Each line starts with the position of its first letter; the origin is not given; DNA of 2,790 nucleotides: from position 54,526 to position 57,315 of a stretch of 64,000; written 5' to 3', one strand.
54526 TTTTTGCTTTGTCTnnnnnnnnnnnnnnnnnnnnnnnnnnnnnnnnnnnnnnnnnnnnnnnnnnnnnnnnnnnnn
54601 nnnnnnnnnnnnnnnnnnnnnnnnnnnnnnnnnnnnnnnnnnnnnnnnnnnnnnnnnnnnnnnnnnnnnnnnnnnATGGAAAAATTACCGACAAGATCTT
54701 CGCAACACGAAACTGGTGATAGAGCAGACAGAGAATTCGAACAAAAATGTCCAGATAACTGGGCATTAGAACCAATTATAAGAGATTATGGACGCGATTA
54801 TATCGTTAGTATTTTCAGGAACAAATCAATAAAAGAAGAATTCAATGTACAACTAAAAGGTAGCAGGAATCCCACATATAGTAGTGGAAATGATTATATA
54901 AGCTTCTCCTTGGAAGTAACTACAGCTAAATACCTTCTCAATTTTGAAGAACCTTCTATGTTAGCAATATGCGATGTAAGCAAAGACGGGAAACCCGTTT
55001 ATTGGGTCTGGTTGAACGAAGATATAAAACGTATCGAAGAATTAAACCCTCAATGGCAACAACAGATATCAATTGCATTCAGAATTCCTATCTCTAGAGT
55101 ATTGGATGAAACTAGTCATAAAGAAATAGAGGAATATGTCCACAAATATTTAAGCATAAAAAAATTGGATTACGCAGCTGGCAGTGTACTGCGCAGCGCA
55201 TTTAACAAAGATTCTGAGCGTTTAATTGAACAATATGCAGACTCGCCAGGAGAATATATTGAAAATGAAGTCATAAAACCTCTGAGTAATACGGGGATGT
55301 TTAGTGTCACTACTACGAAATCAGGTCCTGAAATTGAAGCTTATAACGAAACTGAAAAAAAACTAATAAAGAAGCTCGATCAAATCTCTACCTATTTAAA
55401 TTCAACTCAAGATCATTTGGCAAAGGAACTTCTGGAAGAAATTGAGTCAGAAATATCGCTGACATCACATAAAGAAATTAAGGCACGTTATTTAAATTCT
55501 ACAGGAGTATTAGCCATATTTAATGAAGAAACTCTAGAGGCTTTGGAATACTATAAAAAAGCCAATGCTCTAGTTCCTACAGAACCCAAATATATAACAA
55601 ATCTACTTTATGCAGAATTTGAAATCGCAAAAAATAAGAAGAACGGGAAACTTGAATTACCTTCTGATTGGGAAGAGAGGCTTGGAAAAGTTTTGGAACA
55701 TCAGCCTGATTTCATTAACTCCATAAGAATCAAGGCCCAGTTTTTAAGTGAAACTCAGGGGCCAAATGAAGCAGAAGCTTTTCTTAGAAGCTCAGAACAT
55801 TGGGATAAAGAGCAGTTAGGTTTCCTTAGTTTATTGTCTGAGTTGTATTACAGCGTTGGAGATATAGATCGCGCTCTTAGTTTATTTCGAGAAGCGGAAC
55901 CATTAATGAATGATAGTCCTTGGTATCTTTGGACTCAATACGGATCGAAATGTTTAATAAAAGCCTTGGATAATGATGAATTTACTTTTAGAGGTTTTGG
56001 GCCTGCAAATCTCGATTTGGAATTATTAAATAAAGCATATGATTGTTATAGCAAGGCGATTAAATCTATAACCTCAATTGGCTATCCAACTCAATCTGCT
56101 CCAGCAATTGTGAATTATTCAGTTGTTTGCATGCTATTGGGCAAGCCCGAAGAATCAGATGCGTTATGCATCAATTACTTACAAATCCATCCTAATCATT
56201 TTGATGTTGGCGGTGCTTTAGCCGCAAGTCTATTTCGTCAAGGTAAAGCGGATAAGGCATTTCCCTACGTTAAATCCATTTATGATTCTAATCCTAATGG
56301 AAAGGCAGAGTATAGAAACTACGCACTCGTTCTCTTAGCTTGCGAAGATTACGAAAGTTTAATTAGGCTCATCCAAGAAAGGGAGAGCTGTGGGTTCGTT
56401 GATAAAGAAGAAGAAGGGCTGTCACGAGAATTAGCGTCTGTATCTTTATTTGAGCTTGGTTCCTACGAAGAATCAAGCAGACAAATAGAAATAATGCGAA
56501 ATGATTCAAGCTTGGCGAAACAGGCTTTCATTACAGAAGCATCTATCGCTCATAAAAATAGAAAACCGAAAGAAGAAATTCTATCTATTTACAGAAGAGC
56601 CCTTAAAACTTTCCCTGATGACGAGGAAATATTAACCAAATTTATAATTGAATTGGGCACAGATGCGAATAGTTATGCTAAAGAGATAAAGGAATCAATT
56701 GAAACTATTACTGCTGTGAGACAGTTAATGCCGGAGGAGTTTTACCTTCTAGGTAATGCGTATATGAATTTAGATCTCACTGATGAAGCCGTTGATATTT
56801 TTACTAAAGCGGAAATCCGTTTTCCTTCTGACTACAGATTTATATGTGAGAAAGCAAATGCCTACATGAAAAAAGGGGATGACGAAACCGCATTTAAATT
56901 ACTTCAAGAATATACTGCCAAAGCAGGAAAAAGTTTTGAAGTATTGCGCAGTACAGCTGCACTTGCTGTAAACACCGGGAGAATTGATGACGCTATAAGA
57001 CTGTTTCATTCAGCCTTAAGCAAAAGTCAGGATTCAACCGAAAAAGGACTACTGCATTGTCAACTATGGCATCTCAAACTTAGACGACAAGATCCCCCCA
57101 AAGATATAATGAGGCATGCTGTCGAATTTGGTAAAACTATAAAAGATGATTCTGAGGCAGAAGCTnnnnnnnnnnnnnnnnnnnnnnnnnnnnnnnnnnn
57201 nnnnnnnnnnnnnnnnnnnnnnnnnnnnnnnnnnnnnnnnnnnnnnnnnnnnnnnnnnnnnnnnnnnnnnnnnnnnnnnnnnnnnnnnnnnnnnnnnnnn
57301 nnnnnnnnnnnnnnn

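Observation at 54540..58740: Stand-alone 1347-aa nuclease-TPR-PIN protein in an AT-rich insertion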

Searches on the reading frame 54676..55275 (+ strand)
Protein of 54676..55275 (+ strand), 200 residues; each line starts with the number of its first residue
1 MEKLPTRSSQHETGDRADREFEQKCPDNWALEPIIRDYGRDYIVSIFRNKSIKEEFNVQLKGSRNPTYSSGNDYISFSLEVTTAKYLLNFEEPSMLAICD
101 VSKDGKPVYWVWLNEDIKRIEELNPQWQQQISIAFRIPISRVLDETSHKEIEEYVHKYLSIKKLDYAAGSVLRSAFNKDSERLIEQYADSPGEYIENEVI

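Call 12: search_protein_families(library=pfam, proteins=[window:54676-55275:+], max_evalue=10)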
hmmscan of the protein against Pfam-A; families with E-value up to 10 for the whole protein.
window:54676-55275:+ (200 aa): 1 family
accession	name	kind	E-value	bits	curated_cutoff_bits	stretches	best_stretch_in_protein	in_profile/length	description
PF14280.11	DUF4365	-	6.2e-14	52.7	24.3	1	34-154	24-138/139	Domain of unknown function (DUF4365)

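Call 83: search_dna_similar(query=window:54676-55275:+, collection=plasmids, mode=protein, max_evalue=0.001, max_rows=15)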
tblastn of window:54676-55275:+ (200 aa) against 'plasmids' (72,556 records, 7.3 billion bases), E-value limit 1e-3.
Records with a match: 36; places in all: 36; records where one place covers at least 80% of the query: 2.
Best place of each record, by identity: <60% 36.
By first word of the organism name: Providencia 11; Escherichia 8; Enterobacter 7; Proteus 5; Agrobacterium 4; Curtobacterium 1.
By predicted mobility (MOB-suite, as given by PLSDB): conjugative 33; non-mobilizable 3.
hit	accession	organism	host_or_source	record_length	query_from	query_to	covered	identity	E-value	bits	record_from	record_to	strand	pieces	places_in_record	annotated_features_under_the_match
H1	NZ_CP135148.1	Enterobacter kobei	duck,metagenomic assembly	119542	1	192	96%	27.1%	2e-8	61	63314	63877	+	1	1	DUF4365 domain-containing protein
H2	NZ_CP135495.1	Enterobacter hormaechei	Homo sapiens,bacterial culture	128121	1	143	72%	29.6%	5e-8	59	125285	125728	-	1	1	DUF4365 domain-containing protein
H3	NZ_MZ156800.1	Enterobacter cloacae complex sp.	-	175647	1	143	72%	29.6%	5e-8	59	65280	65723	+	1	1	DUF4365 domain-containing protein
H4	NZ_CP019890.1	Enterobacter hormaechei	bacteria culture,high concentration of ...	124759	1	143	72%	29.6%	5e-8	59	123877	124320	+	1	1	DUF4365 domain-containing protein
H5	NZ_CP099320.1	Enterobacter hormaechei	culture,Pooled soil sample collected ...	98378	1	143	72%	28.9%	4e-8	59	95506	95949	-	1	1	DUF4365 domain-containing protein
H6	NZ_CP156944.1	Enterobacter hormaechei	Homo sapiens,Tissue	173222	1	143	72%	28.8%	4e-7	57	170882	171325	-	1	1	DUF4365 domain-containing protein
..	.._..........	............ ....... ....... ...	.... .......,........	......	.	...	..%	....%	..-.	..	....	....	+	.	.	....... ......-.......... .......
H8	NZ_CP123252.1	Providencia rettgeri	chicken,individual chicken feces,feces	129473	7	149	72%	28.4%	2e-4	49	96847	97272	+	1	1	DUF4365 domain-containing protein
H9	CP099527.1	Providencia stuartii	-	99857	7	149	72%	28.2%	6e-4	47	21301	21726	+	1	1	DUF4365 domain-containing protein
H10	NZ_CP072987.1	Escherichia coli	pure culture,parent strain CV601 ...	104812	7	149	72%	28.2%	6e-4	47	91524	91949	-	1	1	DUF4365 domain-containing protein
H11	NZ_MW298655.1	Escherichia coli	-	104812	7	149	72%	28.2%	6e-4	47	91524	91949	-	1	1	DUF4365 domain-containing protein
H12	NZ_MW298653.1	Escherichia coli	-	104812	7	149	72%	28.2%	6e-4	47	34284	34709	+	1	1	DUF4365 domain-containing protein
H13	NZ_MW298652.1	Escherichia coli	-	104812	7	149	72%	28.2%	6e-4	47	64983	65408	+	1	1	DUF4365 domain-containing protein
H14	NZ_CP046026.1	Escherichia coli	-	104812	7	149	72%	28.2%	6e-4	47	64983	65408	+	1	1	DUF4365 domain-containing protein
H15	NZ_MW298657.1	Escherichia coli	-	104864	7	149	72%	28.2%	6e-4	47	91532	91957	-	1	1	DUF4365 domain-containing protein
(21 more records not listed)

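Call 88: search_solved_structures(query=A6, max_evalue=10, show_alignments=2)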
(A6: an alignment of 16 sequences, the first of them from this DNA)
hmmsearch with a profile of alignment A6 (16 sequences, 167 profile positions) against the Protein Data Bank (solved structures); distinct sequences matched with E-value up to 10: 3.
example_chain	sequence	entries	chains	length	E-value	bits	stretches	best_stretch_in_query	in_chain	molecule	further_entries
9qbq_A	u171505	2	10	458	0.055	16.5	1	38-120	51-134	DUF4365 domain-containing protein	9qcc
9jsb_D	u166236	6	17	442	0.061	16.3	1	13-112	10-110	DREN-APAZ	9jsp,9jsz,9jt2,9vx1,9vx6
7y43_A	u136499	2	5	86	1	12.4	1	107-148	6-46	Histone acetyltransferase KAT6A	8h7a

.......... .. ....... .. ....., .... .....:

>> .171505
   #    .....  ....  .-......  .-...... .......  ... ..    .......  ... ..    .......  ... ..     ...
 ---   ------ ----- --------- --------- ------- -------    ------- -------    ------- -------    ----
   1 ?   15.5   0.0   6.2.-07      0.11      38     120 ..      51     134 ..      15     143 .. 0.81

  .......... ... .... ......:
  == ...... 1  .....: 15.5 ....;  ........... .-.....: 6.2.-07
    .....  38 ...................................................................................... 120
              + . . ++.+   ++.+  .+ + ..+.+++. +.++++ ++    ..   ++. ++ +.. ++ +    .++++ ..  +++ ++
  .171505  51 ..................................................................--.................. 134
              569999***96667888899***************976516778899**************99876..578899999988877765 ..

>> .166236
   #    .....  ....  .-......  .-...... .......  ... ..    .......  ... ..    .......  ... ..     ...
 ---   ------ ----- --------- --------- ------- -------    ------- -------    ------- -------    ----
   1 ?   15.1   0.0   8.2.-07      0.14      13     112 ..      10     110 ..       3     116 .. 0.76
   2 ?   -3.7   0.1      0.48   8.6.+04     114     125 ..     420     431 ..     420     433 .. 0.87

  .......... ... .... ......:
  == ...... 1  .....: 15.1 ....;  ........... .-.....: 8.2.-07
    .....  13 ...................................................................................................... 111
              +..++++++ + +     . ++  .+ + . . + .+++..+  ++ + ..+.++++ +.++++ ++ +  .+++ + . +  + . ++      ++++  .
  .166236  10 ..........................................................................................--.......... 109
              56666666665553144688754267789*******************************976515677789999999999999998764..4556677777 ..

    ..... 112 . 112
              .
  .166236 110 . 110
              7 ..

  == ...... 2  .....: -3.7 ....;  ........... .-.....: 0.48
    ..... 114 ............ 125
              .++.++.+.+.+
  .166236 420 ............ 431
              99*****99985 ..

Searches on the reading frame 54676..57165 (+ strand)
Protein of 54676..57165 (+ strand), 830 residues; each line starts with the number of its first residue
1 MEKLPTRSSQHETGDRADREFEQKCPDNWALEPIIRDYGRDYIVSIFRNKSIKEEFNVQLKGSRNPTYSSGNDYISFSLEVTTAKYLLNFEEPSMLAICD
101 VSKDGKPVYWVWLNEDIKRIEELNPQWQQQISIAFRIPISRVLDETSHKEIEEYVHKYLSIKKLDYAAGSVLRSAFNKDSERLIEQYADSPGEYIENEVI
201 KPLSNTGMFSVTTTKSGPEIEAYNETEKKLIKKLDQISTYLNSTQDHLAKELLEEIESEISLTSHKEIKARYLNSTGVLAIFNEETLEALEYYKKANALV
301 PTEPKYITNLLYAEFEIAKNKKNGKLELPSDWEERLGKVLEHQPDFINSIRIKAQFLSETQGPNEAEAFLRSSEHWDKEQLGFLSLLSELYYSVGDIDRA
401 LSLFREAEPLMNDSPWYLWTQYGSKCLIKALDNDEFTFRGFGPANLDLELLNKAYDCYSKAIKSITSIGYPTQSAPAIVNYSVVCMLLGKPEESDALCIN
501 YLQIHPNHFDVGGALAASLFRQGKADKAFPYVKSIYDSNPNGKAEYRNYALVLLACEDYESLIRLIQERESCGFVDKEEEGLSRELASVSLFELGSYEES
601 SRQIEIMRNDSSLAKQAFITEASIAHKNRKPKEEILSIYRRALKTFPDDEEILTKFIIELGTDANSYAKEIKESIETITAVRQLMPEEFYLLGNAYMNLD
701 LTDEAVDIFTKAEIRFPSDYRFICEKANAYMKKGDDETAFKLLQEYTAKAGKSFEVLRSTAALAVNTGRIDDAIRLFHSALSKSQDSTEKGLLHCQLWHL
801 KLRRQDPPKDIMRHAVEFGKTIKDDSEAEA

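Call 84: predict_structure(alignment_id=A5)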
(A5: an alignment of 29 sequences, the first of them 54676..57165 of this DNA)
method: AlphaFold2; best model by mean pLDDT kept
length: 830 residues; sequences in the alignment: 29
mean_pLDDT: 89.9   pTM: 0.73
mean pLDDT of the five models: 89.9, 89.6, 88.7, 87.9, 87.1
residues with pLDDT >= 90: 577; 70-90: 214; 50-70: 37; < 50: 2
segments of 3 or more residues with pLDDT < 50: none
pLDDT, mean of each block of 10 residues (from residue 1): 66 90 92 75 84 86 90 90 87 93 93 91 85 91 92 91 83 72 75 74 71 69 86 92 88 94 89 95 92 96 92 92 77 94 90 95 96 92 96 94 95 89 95 66 90 96 91 92 91 94 92 94 93 94 93 96 97 94 97 96 96 95 94 95 94 94 88 94 92 95 96 89 94 94 90 87 91 94 91 94 94 92 78
secondary structure, 60 per line:
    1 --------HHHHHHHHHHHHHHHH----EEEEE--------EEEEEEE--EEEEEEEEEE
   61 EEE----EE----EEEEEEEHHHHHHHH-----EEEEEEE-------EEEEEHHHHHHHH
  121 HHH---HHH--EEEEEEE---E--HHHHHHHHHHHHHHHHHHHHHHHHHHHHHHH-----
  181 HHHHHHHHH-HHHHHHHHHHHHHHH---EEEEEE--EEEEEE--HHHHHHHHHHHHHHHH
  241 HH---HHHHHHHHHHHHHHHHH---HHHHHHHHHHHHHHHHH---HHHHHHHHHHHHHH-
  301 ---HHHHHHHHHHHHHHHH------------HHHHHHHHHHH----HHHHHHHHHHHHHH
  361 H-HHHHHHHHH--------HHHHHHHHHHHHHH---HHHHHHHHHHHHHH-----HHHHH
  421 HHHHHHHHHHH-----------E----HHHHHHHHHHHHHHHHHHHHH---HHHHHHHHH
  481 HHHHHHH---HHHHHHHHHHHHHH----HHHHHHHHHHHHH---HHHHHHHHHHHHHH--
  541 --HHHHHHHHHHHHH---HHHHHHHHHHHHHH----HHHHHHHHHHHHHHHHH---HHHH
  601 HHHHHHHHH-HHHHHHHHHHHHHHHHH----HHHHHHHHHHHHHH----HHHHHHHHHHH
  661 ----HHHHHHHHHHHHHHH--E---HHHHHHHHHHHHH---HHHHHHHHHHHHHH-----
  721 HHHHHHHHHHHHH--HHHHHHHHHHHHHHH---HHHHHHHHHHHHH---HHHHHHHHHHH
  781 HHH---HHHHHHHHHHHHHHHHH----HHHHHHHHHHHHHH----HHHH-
elements in order (helices of 4 or more, strands of 3 or more residues): H9-24 E29-33 E42-48 E51-63 E74-80 H81-88 E94-100 E108-112 H113-123 E132-138 H145-175 H181-189 H191-205 E209-214 E217-222 H225-242 H246-262 H266-282 H286-299 H304-319 H332-342 H347-361 H363-371 H380-393 H397-410 H416-431 H448-468 H472-487 H491-504 H509-521 H525-538 H543-555 H559-572 H577-593 H597-609 H611-627 H632-645 H650-660 H665-679 H686-698 H702-715 H721-733 H736-750 H754-766 H770-783 H787-803 H808-821 H826-829

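Call 89: fold_search(model_id=the predicted structure, library=pdb)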
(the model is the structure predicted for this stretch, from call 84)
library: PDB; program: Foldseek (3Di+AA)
matches with E <= 10: 1605; with E <= 0.001: 438
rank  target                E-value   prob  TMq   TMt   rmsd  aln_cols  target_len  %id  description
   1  8q9t_E                2.5e-12  1.00  0.22  0.18  21.0       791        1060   13  CryoEM structure of a S. Cerevisiae Ski238 complex bound to RNA (released 2023-11-29)
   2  9rtt_Q                5.0e-12  1.00  0.28  0.27  17.9       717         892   12  Activated Elongation Complex with IWS1 and ELOF1 (released 2025-09-03)
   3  9hvq_Q                8.5e-12  1.00  0.24  0.23  21.5       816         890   11  Structure of the transcribing Pol II-DSIF-PAF-SPT6-RECQL5 complex (released 2025-07-16)
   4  8fgw_D                1.0e-11  1.00  0.25  0.18  22.8       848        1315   13  Human IFT-A complex structures provide molecular insights into ciliary transport (released 2023-02-22)
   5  9g8r_B                2.0e-11  1.00  0.28  0.22  17.6       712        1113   14  human SKI7-SKI238 complex in the open state (released 2024-10-16)
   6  4buj_B                3.3e-11  1.00  0.25  0.18  16.7       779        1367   14  Crystal structure of the S. cerevisiae Ski2-3-8 complex (released 2013-08-28)
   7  5dse_C                3.5e-11  1.00  0.22  0.25  19.9       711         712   13  Crystal Structure of the TTC7B/Hyccin Complex (released 2015-12-02)
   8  7yeh_A                7.6e-11  1.00  0.32  0.27  16.8       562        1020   14  Cryo-EM structure of human OGT-OGA complex (released 2023-07-12)
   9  8bbe_D                8.0e-11  1.00  0.26  0.31  17.2       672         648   13  Structure of the IFT-A complex; IFT-A2 module (released 2022-12-21)
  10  7xn7_q                1.1e-10  1.00  0.29  0.26  19.2       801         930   12  RNA polymerase II elongation complex containing Spt4/5, Elf1, Spt6, Spn1 and Paf1C (released 2022-09-07)
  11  4buj_F                1.1e-10  1.00  0.24  0.17  16.7       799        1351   13  Crystal structure of the S. cerevisiae Ski2-3-8 complex (released 2013-08-28)
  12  8bbg_D                1.5e-10  1.00  0.26  0.19  18.9       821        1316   13  Structure of the IFT-A complex; anterograde IFT-A train model (released 2022-12-21)
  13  7qdz_B                1.5e-10  1.00  0.25  0.20  26.3       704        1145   13  80S-bound human SKI complex in the closed state (released 2022-02-09)
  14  8hmd_C                1.6e-10  1.00  0.34  0.24  17.6       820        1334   11  base module state 2 of Tetrahymena IFT-A (released 2023-06-14)
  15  7dkh_I                1.7e-10  1.00  0.30  0.28  15.4       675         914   10  Crystal structure of the Ctr9/Paf1/Cdc73/Rtf1 quaternary complex (released 2021-11-24)
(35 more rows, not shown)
